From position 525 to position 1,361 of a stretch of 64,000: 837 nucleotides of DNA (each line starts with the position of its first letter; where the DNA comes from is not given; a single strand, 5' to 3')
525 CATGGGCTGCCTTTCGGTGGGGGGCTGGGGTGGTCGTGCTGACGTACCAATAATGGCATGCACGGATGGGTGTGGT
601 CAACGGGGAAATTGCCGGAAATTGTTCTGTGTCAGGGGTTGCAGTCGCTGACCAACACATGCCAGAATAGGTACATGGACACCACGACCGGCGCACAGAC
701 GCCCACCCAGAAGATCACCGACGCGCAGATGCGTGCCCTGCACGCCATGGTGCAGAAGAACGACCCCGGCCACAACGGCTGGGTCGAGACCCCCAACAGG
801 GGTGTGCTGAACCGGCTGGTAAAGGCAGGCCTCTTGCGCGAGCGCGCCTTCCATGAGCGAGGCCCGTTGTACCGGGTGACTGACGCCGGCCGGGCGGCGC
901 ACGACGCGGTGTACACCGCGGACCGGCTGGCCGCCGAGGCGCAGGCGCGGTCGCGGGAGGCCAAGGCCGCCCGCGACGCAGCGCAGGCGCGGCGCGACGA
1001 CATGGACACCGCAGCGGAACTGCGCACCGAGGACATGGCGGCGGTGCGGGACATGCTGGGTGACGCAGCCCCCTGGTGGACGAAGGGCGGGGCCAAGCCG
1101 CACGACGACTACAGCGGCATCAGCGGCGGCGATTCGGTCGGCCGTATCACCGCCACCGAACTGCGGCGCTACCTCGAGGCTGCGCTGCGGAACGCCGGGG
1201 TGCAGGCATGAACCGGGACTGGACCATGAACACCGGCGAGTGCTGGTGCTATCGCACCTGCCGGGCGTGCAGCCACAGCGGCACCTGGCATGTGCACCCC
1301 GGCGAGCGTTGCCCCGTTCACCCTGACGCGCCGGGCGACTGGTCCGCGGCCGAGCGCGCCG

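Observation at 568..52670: Dispersed leaderless-promoter/operator regulon with 11 copies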

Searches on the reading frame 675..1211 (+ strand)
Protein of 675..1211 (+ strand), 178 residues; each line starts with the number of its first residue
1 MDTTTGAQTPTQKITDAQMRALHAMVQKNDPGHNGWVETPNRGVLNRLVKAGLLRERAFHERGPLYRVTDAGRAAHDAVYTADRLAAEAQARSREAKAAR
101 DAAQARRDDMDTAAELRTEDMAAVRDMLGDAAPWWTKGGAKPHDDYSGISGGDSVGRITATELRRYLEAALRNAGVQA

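Call 10: search_protein_families(library=phrogs, proteins=[window:675-1211:+], max_evalue=0.01)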
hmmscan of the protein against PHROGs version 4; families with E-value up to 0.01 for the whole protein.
window:675-1211:+ (178 aa): 2 families
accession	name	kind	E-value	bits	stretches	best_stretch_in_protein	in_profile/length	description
phrog_4278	-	unknown function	0.0051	17.6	0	45-90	73-118/127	-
phrog_2440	-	transcription regulation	0.0098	16.8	0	44-104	65-123/126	transcriptional regulator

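Call 11: search_protein_families(library=pfam, proteins=[window:675-1211:+], max_evalue=0.01)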
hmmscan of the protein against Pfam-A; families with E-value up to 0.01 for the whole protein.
window:675-1211:+ (178 aa): 1 family
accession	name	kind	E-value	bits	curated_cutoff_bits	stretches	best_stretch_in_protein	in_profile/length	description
PF13814.12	Replic_Relax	-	0.0021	18.6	25.3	1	14-117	10-111/191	Replication-relaxation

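Call 27: find_encoding_contigs(protein=window:675-1211:+, flank=10000, max_places=2)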
Protein window:675-1211:+ (178 aa): 4 contigs read that carry it; 2 places shown.
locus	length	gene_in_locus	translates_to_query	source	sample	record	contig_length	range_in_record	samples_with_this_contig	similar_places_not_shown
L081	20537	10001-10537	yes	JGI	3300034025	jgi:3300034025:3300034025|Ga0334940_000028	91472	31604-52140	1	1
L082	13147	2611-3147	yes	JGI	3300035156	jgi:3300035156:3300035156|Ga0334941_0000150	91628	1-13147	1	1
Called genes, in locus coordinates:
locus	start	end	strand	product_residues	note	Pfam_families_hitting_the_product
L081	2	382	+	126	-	-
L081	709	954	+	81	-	-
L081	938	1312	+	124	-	-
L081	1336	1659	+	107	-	-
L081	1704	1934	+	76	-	-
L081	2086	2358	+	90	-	-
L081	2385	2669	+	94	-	-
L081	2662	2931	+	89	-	-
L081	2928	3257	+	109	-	-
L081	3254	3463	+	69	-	-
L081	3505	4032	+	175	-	-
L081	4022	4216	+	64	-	-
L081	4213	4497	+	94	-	-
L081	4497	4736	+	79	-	-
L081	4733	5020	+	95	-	-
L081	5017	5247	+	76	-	-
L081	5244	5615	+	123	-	-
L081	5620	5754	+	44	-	-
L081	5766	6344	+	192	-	-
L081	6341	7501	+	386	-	-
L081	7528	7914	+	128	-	-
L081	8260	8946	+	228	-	PF01844:HNH, PF14279:HNH_5 (faint)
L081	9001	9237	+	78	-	-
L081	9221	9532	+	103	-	-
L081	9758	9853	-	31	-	-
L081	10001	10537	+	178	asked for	-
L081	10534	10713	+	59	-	-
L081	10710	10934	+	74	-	-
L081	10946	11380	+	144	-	-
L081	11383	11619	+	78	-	-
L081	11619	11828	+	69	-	-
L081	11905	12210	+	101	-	-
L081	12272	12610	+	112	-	-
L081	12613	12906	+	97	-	-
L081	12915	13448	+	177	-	-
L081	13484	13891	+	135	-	PF25682:Phage_VG64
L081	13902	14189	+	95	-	-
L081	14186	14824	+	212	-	-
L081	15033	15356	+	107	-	-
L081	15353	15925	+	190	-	PF27111:Rv1352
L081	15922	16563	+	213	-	-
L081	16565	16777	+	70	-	-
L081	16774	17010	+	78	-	-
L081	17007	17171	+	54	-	-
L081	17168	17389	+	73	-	-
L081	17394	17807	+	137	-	-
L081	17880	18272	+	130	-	PF23931:Terminase_6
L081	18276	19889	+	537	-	-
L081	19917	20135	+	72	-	-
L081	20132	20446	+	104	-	-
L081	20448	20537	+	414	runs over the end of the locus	PF04860:Phage_portal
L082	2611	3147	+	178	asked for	-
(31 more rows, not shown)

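Call 28: find_encoding_contigs(protein=L081:709-954:+, flank=10000, max_places=1)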
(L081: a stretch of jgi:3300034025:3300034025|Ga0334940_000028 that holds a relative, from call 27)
Protein L081:709-954:+ (81 aa): 3 contigs read that carry it; 1 place shown.
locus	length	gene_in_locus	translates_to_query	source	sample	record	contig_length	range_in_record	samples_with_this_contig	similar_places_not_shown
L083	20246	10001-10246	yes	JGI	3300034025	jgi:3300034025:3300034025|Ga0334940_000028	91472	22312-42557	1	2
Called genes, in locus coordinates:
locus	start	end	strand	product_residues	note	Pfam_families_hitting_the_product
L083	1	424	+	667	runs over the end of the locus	PF01541:GIY-YIG (faint)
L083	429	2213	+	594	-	PF01551:Peptidase_M23, PF00877:NLPC_P60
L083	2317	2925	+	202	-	-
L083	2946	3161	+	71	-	-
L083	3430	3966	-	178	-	-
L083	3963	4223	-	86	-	-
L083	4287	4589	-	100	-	PF26096:DUF8033 (weak)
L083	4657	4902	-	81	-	-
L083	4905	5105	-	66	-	-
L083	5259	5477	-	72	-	-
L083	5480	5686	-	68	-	-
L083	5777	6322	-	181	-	-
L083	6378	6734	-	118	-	-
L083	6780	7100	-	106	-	-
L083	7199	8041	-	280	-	-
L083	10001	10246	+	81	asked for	-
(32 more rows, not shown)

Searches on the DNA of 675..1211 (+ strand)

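Call 91: search_dna_similar(query=L083:4575-4616:-, collection=phages, mode=distant, max_evalue=10, max_rows=30)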
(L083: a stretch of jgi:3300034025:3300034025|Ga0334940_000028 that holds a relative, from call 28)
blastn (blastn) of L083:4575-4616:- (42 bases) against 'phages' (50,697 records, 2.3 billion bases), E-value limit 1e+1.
Records with a match: 1; places in all: 1; records where one place covers at least 80% of the query: 0.
Best place of each record, by identity: 95-99% 1.
By first word of the organism name: Proteus 1.
By host as written in the record: Proteus mirabilis H10_20 1.
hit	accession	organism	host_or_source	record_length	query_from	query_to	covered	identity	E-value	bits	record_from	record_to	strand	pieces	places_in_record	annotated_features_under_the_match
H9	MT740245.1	Proteus phage M4H10_20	Proteus mirabilis H10_20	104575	22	41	48%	95.0%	8e+0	33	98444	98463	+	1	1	phosphodiesterase/nuclease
